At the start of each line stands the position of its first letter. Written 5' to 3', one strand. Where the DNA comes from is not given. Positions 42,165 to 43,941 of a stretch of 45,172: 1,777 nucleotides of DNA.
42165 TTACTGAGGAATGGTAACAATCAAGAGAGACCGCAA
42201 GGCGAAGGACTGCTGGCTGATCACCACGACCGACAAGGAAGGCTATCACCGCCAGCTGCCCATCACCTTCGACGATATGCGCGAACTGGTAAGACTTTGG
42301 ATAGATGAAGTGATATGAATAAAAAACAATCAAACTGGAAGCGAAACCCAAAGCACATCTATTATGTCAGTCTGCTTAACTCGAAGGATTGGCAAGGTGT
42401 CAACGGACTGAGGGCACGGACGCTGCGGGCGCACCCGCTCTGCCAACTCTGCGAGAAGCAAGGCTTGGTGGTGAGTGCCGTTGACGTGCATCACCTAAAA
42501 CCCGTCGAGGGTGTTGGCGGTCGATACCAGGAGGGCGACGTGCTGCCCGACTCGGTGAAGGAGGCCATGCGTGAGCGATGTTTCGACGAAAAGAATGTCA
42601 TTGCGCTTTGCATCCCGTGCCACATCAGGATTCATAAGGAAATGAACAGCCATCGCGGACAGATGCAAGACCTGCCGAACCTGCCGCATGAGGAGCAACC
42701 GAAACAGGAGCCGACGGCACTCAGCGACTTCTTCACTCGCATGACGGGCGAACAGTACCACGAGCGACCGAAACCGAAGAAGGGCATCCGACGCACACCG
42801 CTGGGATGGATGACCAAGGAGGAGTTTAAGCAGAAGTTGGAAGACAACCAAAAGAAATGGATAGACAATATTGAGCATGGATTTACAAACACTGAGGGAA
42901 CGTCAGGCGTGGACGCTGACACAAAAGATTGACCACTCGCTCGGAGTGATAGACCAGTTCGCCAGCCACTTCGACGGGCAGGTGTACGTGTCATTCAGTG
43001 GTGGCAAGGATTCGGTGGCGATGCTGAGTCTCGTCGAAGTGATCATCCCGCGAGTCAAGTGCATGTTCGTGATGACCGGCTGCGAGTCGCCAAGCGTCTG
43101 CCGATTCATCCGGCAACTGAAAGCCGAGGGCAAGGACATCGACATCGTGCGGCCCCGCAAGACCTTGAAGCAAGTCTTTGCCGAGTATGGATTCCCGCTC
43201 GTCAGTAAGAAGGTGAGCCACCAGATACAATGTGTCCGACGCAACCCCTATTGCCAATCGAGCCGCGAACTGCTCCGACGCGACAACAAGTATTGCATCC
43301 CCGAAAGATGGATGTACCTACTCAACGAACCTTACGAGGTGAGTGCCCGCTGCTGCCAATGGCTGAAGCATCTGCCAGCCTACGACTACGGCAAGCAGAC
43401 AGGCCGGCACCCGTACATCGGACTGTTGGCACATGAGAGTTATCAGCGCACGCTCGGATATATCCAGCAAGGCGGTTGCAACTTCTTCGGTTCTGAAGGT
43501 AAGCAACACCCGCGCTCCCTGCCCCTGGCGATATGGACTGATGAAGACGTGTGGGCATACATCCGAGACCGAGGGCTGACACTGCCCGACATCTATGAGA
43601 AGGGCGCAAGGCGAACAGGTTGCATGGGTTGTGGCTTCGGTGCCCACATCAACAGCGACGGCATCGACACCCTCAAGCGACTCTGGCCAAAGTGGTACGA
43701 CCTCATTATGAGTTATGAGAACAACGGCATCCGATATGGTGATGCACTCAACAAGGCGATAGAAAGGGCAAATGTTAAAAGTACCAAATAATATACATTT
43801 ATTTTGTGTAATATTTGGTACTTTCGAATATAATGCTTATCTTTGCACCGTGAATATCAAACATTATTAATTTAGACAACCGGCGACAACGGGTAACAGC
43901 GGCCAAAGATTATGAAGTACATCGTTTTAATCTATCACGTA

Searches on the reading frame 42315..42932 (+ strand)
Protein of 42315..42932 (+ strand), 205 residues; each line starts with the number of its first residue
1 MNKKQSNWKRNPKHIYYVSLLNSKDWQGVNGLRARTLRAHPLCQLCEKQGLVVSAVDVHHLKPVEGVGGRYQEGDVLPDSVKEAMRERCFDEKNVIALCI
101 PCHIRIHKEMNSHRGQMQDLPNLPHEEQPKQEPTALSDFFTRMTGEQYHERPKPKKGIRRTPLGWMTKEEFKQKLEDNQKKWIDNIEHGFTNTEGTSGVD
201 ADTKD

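Call 61: search_protein_families(library=pfam, proteins=[window:42315-42932:+], max_evalue=0.001)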
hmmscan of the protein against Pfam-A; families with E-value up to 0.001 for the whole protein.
window:42315-42932:+ (205 aa): 1 family
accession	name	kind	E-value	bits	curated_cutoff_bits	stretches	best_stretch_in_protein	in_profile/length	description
PF01844.29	HNH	-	9.8e-05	22.9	21.4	0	43-71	1-28/47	HNH endonuclease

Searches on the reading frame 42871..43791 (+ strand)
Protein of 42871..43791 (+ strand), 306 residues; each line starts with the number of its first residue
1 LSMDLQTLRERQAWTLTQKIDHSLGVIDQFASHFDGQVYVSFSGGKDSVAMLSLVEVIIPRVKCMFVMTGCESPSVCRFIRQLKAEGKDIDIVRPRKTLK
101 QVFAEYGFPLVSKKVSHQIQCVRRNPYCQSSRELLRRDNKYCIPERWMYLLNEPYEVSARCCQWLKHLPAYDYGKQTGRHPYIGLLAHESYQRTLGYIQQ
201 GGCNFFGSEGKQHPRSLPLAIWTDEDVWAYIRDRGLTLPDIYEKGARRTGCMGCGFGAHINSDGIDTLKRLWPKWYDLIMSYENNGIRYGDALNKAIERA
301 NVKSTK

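Call 61: search_protein_families(library=pfam, proteins=[window:42871-43791:+], max_evalue=0.001)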
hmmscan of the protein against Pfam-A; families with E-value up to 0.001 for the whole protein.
window:42871-43791:+ (306 aa): 1 family
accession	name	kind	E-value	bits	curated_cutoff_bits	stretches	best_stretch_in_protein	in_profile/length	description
PF01507.26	PAPS_reduct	-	4.7e-19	69.5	22.5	2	38-109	2-74/175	Phosphoadenosine phosphosulfate reductase domain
